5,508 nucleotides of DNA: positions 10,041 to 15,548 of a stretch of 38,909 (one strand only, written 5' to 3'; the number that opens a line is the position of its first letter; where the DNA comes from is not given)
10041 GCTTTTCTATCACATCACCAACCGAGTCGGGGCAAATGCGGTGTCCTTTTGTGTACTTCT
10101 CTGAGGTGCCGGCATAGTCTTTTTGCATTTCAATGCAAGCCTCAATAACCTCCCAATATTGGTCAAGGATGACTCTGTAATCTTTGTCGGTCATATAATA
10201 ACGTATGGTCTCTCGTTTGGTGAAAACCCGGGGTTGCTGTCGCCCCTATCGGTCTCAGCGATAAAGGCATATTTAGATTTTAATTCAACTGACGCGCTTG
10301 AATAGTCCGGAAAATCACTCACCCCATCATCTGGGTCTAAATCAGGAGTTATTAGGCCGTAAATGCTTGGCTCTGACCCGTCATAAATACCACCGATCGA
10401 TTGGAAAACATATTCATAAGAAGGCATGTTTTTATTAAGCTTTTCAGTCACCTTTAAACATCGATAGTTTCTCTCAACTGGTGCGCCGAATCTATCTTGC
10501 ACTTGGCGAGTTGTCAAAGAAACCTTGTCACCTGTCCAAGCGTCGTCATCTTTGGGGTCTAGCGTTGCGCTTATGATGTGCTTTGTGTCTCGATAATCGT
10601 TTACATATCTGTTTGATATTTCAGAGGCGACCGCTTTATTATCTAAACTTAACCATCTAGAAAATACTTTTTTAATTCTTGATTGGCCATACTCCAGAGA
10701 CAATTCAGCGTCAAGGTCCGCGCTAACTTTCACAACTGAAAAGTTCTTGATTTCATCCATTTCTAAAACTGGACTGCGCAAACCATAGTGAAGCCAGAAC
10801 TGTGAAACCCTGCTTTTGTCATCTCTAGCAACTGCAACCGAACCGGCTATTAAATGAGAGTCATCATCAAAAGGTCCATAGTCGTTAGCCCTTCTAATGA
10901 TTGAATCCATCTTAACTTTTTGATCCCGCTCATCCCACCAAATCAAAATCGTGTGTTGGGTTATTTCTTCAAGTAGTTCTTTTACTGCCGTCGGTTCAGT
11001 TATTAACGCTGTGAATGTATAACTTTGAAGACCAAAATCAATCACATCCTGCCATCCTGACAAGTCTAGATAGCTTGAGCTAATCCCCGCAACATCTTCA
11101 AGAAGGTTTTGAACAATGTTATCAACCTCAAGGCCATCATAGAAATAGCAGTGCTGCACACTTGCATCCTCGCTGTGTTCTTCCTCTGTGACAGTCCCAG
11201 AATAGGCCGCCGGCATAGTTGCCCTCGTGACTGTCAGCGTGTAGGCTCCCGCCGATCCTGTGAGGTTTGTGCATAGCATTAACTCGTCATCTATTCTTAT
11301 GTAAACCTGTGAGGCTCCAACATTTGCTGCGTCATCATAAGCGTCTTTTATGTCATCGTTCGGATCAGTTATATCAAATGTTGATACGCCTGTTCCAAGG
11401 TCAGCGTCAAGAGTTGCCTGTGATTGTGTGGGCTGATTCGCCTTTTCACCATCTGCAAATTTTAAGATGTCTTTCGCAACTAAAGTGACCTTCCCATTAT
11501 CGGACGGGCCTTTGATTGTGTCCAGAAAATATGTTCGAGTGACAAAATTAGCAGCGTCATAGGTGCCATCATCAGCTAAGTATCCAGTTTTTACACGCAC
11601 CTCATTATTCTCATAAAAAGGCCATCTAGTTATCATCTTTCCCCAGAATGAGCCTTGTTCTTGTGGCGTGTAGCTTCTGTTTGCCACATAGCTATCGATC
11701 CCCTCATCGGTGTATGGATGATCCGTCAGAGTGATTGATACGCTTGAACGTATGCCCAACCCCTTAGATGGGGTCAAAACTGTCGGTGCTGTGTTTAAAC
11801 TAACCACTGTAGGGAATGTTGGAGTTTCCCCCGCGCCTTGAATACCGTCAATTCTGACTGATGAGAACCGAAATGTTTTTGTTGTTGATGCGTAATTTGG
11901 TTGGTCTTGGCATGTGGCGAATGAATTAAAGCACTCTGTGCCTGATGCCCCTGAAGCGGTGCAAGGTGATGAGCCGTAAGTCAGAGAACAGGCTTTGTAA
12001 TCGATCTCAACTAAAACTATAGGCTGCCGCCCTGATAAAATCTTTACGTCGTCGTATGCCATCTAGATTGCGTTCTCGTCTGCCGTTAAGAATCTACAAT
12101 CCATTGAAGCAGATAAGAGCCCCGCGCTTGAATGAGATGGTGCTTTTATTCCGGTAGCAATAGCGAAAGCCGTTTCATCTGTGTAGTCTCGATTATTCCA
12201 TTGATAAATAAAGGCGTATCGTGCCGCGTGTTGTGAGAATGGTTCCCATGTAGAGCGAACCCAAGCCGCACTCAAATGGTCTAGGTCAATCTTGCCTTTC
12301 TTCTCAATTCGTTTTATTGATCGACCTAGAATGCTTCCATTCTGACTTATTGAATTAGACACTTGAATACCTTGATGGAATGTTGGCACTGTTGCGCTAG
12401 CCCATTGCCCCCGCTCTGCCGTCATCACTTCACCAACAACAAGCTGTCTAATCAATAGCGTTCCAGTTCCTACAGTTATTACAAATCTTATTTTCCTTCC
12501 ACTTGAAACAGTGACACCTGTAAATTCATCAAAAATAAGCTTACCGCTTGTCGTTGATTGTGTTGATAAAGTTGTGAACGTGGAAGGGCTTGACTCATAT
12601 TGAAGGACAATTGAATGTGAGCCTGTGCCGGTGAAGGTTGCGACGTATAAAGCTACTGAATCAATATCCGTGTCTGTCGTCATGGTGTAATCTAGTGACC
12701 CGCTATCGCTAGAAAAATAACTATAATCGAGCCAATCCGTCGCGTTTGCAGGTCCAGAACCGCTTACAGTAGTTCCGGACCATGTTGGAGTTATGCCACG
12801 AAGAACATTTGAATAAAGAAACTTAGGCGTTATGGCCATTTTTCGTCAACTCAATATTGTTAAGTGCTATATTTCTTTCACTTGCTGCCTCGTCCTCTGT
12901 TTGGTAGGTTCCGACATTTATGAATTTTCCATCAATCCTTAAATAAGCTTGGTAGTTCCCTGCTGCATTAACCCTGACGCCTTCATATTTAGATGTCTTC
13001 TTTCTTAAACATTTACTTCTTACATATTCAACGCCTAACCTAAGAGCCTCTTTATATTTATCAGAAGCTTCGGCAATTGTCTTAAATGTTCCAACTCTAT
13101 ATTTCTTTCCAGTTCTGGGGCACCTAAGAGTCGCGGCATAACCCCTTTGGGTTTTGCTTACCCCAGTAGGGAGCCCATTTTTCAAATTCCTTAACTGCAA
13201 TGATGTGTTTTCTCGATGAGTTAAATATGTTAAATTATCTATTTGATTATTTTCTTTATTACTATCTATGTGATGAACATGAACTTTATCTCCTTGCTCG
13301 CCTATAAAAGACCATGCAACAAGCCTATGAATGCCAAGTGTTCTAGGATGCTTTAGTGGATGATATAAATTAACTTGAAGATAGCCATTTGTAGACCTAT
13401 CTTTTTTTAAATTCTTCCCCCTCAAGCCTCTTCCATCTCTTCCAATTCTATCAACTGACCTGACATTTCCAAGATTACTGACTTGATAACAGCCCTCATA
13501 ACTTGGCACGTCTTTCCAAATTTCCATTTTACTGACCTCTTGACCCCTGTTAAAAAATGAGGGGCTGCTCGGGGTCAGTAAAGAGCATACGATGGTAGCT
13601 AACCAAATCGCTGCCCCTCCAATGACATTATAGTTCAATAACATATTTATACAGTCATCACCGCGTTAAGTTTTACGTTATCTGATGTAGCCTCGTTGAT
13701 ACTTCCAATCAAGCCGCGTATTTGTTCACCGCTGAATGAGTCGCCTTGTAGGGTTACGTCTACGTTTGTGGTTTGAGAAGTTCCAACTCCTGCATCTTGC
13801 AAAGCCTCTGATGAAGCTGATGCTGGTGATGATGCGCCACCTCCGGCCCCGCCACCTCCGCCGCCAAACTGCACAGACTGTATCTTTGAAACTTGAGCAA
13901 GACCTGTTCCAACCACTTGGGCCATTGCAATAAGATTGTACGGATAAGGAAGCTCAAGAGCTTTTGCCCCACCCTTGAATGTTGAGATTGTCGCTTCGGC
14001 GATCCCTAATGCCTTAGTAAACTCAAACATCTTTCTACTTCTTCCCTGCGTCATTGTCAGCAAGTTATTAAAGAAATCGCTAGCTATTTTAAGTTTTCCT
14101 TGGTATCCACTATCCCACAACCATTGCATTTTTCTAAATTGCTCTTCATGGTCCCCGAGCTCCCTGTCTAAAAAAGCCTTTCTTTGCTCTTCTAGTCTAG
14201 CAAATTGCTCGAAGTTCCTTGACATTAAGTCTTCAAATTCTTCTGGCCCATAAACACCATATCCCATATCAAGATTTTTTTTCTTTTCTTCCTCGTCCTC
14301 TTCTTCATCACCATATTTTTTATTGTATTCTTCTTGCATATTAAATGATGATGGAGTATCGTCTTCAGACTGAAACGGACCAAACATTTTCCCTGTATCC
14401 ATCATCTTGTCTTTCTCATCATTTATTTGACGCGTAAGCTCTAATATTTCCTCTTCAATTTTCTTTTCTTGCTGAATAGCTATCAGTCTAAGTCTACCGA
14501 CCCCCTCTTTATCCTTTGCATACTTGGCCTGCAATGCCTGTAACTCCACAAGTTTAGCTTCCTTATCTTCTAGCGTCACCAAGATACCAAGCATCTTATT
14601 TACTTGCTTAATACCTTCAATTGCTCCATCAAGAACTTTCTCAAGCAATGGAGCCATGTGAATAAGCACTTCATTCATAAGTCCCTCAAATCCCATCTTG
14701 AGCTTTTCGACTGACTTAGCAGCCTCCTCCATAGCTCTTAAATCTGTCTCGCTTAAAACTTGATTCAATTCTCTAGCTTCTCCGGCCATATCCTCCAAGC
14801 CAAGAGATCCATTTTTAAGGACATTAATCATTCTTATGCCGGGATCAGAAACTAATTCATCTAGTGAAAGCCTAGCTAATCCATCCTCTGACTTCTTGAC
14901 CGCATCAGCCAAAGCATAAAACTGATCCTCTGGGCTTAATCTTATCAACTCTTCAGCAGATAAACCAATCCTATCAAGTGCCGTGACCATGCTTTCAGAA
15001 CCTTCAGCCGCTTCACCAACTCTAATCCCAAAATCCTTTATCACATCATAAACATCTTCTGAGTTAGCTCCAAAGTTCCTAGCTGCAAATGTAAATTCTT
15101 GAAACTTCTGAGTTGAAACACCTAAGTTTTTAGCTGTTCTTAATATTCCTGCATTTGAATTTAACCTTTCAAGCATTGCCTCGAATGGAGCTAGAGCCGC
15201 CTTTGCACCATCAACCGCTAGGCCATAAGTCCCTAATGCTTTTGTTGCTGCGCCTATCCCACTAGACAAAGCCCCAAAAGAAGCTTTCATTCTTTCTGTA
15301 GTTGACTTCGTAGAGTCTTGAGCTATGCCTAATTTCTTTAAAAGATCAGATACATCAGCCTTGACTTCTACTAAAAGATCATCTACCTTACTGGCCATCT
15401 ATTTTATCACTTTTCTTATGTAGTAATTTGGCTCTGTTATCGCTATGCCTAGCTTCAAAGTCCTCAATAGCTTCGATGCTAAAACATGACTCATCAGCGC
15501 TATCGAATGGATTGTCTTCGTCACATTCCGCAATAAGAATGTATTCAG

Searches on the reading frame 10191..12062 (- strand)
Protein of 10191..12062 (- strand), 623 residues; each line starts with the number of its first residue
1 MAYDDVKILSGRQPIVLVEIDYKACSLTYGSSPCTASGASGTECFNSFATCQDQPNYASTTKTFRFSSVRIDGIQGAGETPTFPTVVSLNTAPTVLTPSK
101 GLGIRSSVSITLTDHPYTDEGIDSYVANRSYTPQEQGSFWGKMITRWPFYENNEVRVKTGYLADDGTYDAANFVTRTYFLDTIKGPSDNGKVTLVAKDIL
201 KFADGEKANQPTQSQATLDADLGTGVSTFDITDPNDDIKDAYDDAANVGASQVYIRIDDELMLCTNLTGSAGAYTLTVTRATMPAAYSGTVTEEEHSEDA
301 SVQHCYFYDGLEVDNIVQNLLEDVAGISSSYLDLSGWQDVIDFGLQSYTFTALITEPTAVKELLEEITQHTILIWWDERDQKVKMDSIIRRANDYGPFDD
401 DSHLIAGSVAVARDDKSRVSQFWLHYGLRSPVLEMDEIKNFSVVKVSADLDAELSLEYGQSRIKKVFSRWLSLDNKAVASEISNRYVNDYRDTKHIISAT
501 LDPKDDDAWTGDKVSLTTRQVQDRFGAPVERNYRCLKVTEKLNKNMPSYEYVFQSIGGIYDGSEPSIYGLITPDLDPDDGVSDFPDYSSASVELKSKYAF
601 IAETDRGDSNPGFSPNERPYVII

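Call 24: search_protein_families(library=phrogs, proteins=[window:10191-12062:-], max_evalue=0.00001)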
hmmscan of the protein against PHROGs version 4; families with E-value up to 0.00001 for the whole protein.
window:10191-12062:- (623 aa): 1 family
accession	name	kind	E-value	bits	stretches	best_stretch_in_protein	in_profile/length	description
phrog_11439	-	tail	1.5e-113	381.6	1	10-562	6-531/775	tail fiber protein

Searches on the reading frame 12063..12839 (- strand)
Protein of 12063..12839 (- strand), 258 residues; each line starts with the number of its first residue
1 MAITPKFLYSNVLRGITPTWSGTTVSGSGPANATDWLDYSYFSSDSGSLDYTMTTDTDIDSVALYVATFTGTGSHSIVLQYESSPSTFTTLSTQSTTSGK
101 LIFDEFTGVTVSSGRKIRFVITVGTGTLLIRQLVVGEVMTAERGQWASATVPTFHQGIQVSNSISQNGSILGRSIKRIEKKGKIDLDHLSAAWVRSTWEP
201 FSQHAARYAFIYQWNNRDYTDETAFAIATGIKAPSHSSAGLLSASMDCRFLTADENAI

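Call 24: search_protein_families(library=phrogs, proteins=[window:12063-12839:-], max_evalue=0.00001)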
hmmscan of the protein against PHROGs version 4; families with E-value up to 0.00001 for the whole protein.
window:12063-12839:- (258 aa): 1 family
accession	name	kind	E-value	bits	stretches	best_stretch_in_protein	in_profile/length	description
phrog_11633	-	unknown function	1.1e-23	84.8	1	5-248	25-266/270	-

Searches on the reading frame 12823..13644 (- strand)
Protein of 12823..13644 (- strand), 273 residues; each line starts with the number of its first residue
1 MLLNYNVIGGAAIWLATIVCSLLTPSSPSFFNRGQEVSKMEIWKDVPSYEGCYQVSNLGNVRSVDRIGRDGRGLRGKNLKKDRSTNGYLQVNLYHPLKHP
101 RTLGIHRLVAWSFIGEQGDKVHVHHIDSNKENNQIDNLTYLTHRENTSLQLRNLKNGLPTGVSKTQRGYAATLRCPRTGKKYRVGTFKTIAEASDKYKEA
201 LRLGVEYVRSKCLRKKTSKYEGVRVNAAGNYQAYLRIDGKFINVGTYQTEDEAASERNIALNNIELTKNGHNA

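Call 24: search_protein_families(library=phrogs, proteins=[window:12823-13644:-], max_evalue=0.00001)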
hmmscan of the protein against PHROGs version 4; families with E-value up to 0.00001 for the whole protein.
window:12823-13644:- (273 aa): 12 families
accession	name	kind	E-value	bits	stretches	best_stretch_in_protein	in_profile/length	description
phrog_59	-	DNA, RNA and nucleotide metabolism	4.2e-36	126.2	1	36-188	133-278/423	HNH endonuclease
phrog_1492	-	DNA, RNA and nucleotide metabolism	1.4e-32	114.4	1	36-147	40-156/414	HNH endonuclease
phrog_99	-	DNA, RNA and nucleotide metabolism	5.6e-29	103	2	59-202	125-257/383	HNH endonuclease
phrog_959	-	DNA, RNA and nucleotide metabolism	6.4e-29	101.5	1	39-161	4-117/138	HNH endonuclease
phrog_374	-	DNA, RNA and nucleotide metabolism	2.9e-12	47.2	1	116-215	319-417/617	HNH endonuclease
phrog_3593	-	DNA, RNA and nucleotide metabolism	5.6e-10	40.2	0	87-200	82-192/210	HNH endonuclease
phrog_4578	-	DNA, RNA and nucleotide metabolism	8.6e-10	39.6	1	110-200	19-110/130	HNH endonuclease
phrog_953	-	DNA, RNA and nucleotide metabolism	1e-09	39.3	1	140-200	295-357/420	HNH endonuclease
phrog_7545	-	DNA, RNA and nucleotide metabolism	1.1e-09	39.7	1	80-147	60-130/160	HNH endonuclease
phrog_15471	-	DNA, RNA and nucleotide metabolism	1.5e-09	39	1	84-150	14-80/183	HNH endonuclease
phrog_37683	-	unknown function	6.9e-08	32.9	1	52-147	120-205/279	-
phrog_13470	-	DNA, RNA and nucleotide metabolism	2.8e-06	28.6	1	148-260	48-138/152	HNH endonuclease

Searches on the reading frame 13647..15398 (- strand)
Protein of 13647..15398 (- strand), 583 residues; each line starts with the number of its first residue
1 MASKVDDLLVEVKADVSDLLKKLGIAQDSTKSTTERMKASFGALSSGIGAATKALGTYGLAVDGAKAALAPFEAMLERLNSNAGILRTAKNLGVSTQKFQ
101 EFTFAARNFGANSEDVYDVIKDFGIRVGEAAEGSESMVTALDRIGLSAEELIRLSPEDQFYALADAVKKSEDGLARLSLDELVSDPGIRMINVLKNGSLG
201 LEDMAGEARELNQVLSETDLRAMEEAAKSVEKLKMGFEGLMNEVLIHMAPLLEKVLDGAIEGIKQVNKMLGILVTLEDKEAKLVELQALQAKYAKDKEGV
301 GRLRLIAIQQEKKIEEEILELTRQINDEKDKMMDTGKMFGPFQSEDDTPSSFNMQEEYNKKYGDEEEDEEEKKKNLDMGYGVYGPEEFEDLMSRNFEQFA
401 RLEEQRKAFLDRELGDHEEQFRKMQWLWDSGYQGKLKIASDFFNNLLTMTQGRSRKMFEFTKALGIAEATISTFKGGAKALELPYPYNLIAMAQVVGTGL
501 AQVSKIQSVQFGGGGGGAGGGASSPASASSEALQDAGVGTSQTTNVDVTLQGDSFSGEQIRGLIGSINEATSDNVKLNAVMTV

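Call 24: search_protein_families(library=phrogs, proteins=[window:13647-15398:-], max_evalue=0.00001)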
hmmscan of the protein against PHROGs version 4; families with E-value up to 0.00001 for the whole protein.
window:13647-15398:- (583 aa): 14 families
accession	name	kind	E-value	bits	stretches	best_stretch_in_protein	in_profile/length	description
phrog_9483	-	tail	5.1e-58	198.1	2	4-255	3-243/657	tail length tape measure protein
phrog_2854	-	tail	3.8e-22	79.8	1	3-342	4-331/855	tail length tape measure protein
phrog_13674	-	tail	4.1e-20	73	1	16-265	26-254/764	tail length tape measure protein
phrog_8462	-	tail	2.4e-19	70.5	1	26-258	25-253/672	tail length tape measure protein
phrog_1506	-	tail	4.8e-16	59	1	279-513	953-1175/1269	tail length tape measure protein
phrog_3336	-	tail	1e-14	55.1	1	384-516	824-951/1051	tail length tape measure protein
phrog_10574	-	tail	3.2e-13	50.3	1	5-370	3-369/640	tail length tape measure protein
phrog_8125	-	tail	1.4e-12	48.4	1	30-261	47-276/578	tail length tape measure protein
phrog_3654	-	unknown function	1.9e-12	48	1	35-260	99-335/577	-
phrog_13338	-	unknown function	1.9e-12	47.3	1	27-265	13-250/903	-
phrog_9570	-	tail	2.9e-12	47.3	1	8-268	10-289/689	tail length tape measure protein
phrog_9388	-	unknown function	5.2e-10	39.7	1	18-264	7-239/615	-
phrog_2276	-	tail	1.6e-09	38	1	1-262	22-300/673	tail length tape measure protein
phrog_12506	-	tail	1.5e-07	32.1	1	16-227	6-205/218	tail length tape measure protein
